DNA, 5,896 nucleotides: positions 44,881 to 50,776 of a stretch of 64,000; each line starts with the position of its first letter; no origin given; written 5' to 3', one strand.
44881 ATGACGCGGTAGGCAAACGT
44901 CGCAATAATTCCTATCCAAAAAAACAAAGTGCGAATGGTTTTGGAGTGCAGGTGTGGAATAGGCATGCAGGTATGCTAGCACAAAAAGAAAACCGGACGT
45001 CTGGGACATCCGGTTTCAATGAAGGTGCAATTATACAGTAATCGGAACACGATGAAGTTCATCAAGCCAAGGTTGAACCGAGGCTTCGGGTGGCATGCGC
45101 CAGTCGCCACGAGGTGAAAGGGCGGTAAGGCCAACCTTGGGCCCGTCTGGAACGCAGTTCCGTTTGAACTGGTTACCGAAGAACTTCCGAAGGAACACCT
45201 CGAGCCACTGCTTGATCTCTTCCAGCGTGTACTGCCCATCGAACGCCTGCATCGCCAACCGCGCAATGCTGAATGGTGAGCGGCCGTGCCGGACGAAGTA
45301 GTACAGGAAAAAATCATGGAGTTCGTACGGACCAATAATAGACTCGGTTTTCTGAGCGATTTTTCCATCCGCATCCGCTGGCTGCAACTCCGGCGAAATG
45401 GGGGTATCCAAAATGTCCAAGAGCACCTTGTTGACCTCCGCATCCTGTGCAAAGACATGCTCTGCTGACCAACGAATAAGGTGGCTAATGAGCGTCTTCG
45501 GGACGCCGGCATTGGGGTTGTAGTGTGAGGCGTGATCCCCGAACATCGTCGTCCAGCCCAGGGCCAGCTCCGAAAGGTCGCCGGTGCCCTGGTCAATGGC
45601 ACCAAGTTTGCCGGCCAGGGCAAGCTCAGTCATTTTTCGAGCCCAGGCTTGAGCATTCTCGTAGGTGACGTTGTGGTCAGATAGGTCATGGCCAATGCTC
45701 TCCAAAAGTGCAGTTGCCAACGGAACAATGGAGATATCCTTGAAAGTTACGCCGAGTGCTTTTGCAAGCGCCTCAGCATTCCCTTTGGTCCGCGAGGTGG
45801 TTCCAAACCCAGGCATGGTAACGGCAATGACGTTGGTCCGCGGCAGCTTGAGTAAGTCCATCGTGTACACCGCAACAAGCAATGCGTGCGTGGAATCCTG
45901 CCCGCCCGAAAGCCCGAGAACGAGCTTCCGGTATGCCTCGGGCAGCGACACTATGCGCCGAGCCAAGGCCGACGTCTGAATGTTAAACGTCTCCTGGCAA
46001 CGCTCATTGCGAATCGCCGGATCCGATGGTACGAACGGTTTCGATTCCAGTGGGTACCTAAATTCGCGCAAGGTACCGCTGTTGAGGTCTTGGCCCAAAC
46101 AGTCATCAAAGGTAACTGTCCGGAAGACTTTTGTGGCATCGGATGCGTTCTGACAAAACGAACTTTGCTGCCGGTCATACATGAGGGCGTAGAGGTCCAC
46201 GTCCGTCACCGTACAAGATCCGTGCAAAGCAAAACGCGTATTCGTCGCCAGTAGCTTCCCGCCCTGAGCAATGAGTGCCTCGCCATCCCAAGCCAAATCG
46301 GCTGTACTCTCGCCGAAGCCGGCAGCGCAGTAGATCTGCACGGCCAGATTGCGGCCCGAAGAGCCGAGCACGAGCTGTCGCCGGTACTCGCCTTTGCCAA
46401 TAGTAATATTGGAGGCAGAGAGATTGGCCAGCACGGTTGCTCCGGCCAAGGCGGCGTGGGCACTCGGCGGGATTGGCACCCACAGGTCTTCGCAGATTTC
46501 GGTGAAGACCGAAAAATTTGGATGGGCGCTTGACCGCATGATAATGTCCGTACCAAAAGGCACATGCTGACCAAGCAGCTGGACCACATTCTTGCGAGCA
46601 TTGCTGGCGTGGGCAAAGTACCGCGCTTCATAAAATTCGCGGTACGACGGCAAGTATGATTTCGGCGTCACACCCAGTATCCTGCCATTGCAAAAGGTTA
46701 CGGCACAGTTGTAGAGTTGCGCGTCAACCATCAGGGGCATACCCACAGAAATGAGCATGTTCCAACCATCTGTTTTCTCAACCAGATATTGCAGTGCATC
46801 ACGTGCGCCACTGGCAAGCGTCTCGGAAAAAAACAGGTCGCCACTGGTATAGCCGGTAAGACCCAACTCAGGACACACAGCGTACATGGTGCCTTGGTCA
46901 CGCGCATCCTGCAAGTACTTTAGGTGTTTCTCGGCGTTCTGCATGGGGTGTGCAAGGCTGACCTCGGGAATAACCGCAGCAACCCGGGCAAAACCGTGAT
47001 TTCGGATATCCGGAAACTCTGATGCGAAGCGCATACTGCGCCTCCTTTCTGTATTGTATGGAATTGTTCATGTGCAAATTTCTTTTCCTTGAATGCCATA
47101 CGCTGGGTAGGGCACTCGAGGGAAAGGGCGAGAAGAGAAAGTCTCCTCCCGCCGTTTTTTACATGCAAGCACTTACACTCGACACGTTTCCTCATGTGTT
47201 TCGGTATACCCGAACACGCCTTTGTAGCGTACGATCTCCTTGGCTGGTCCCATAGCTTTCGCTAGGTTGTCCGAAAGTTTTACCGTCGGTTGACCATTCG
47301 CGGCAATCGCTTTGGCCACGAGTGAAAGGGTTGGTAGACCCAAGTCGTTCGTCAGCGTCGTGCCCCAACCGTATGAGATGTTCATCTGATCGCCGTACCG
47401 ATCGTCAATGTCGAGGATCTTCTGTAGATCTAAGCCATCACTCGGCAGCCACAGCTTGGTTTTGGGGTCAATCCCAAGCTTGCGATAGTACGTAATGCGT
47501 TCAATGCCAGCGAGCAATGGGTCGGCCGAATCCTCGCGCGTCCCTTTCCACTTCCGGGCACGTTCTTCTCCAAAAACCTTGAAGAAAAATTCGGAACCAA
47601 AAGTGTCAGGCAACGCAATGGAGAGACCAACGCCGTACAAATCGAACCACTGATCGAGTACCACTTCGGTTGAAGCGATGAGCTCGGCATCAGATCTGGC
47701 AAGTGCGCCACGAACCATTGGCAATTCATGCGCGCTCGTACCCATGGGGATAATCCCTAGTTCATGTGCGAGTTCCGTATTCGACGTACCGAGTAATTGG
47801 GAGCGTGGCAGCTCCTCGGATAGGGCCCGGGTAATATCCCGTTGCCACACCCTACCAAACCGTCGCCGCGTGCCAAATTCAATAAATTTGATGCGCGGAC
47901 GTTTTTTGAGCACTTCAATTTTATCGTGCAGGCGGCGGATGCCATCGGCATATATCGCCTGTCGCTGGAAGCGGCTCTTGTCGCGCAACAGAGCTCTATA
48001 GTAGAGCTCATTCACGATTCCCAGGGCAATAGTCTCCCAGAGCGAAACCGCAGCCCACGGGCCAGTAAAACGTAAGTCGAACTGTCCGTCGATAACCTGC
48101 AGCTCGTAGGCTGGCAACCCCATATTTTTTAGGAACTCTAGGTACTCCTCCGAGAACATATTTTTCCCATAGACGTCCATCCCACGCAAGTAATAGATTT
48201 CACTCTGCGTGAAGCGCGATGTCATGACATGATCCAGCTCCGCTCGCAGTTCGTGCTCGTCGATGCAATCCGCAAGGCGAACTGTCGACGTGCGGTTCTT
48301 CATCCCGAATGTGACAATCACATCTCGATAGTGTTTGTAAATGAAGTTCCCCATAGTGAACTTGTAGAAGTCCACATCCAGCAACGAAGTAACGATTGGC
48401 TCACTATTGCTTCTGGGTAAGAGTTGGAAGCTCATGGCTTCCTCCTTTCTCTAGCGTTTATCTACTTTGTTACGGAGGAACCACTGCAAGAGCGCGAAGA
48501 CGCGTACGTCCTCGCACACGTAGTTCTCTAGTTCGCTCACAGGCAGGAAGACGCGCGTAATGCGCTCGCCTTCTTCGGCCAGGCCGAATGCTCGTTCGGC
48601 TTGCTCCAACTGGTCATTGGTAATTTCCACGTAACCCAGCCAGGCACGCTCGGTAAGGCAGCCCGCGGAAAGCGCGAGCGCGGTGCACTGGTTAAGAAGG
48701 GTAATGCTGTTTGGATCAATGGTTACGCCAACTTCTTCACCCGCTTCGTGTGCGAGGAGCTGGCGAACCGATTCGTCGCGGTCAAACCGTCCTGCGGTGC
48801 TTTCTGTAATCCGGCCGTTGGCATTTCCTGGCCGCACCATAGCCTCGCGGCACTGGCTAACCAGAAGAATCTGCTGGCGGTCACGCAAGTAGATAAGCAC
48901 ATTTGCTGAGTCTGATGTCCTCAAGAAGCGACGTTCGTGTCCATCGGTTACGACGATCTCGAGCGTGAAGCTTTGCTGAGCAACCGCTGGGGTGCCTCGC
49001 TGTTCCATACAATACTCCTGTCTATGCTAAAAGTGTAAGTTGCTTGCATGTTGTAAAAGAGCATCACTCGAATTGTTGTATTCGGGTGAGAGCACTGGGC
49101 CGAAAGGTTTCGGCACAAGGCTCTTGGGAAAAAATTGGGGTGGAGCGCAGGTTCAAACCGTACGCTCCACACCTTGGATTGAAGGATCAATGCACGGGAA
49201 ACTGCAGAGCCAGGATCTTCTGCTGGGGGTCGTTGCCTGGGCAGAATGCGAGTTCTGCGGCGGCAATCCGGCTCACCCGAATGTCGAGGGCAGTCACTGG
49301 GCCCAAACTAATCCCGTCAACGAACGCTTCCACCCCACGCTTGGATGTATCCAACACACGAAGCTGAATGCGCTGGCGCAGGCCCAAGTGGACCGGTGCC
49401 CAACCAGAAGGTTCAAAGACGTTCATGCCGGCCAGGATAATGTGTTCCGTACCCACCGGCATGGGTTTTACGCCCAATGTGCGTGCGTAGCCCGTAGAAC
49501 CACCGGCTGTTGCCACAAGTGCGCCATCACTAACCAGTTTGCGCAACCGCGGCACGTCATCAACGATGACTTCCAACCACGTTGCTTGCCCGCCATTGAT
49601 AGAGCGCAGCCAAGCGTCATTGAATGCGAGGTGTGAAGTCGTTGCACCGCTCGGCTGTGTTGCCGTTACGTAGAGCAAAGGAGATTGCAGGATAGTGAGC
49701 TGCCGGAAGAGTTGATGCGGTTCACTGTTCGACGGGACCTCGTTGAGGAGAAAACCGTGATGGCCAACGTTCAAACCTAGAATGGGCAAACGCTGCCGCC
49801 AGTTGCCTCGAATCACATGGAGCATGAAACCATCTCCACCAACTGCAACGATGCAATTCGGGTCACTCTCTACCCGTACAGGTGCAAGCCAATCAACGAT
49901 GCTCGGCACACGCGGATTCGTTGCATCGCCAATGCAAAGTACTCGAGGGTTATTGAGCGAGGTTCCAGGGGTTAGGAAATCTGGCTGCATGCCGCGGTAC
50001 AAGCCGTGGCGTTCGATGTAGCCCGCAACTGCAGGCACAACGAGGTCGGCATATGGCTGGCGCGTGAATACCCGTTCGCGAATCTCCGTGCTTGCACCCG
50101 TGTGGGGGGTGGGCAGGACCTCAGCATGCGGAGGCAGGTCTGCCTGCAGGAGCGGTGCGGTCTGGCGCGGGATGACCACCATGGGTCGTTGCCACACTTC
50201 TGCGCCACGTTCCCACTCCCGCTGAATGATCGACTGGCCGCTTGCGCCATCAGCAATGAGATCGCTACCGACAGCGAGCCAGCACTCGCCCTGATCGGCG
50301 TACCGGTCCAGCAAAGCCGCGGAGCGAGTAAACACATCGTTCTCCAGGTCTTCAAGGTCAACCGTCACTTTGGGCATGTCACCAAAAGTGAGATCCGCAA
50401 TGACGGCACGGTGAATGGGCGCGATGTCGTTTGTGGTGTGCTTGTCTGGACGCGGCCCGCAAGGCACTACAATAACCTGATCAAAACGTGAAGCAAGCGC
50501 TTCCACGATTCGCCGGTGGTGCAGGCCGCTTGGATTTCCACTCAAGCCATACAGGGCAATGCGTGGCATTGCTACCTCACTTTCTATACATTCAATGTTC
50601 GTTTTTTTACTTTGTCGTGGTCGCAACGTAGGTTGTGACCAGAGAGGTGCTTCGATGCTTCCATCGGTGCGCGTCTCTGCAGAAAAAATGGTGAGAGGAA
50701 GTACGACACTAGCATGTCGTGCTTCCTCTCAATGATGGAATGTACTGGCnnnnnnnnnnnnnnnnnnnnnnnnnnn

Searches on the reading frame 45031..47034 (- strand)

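Call 87: search_protein_families(library=pfam, proteins=[window:45031-47034:-], max_evalue=0.0001)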
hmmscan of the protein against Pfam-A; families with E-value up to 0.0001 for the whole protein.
window:45031-47034:- (667 aa): 2 families
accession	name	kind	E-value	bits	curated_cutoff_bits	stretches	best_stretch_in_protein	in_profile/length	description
PF02540.23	NAD_synthase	-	5.5e-25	88.3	21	1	368-534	18-168/242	NAD synthase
PF00795.27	CN_hydrolase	-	4.2e-13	49.6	23.2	1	18-270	2-239/256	Carbon-nitrogen hydrolase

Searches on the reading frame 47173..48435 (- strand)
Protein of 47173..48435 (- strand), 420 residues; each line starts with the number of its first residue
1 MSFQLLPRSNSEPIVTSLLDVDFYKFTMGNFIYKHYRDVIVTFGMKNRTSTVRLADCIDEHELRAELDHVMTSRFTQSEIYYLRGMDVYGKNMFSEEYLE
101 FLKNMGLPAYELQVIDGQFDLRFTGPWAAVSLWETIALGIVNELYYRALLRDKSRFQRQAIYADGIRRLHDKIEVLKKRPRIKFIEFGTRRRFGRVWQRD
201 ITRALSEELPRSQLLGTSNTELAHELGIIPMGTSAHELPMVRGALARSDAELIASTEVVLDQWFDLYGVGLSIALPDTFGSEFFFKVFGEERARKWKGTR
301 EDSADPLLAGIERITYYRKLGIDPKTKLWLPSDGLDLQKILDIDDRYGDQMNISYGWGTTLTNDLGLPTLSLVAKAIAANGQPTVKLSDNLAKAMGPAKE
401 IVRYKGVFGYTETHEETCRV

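Call 87: search_protein_families(library=pfam, proteins=[window:47173-48435:-], max_evalue=0.0001)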
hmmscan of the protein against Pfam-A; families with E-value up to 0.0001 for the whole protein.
window:47173-48435:- (420 aa): 2 families
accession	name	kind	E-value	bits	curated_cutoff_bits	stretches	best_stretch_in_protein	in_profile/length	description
PF04095.22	NAPRTase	-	5.7e-36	124.9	20.8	1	182-409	1-236/239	Nicotinate phosphoribosyltransferase (NAPRTase) family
PF17767.7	NAPRTase_N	-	1.6e-22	80.6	32.6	1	19-142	1-125/125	Nicotinate phosphoribosyltransferase (NAPRTase) N-terminal domain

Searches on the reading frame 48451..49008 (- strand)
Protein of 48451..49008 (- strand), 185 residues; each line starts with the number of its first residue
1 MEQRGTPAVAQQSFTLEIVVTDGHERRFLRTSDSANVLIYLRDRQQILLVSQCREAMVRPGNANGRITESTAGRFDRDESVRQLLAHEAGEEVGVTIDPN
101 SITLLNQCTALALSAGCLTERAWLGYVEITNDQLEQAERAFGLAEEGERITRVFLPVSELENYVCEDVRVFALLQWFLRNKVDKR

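Call 87: search_protein_families(library=pfam, proteins=[window:48451-49008:-], max_evalue=0.0001)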
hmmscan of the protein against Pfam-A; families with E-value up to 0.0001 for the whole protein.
window:48451-49008:- (185 aa): 1 family
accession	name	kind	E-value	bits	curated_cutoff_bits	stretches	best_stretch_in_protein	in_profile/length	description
PF00293.34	NUDIX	-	3.7e-05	24.2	21.1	1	36-160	5-118/134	NUDIX domain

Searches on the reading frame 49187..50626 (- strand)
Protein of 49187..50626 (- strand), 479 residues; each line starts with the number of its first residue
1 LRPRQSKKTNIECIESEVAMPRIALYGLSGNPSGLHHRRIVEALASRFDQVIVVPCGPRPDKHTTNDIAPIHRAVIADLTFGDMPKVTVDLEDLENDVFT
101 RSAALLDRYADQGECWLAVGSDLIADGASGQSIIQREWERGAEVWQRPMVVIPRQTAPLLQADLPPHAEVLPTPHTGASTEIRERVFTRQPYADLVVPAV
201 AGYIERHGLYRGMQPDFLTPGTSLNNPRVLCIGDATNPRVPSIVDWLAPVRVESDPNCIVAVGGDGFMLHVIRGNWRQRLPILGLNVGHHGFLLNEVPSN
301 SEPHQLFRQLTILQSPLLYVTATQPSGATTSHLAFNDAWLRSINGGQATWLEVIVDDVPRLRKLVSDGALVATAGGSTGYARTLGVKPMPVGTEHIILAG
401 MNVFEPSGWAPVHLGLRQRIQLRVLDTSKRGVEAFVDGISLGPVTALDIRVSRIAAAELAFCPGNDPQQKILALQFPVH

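Call 87: search_protein_families(library=pfam, proteins=[window:49187-50626:-], max_evalue=0.0001)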
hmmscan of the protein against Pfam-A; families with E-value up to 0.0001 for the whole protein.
window:49187-50626:- (479 aa): 1 family
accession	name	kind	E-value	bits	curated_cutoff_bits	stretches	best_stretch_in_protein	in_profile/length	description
PF01513.26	NAD_kinase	-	6.5e-08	33.4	25.5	1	253-296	70-113/130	ATP-NAD kinase N-terminal domain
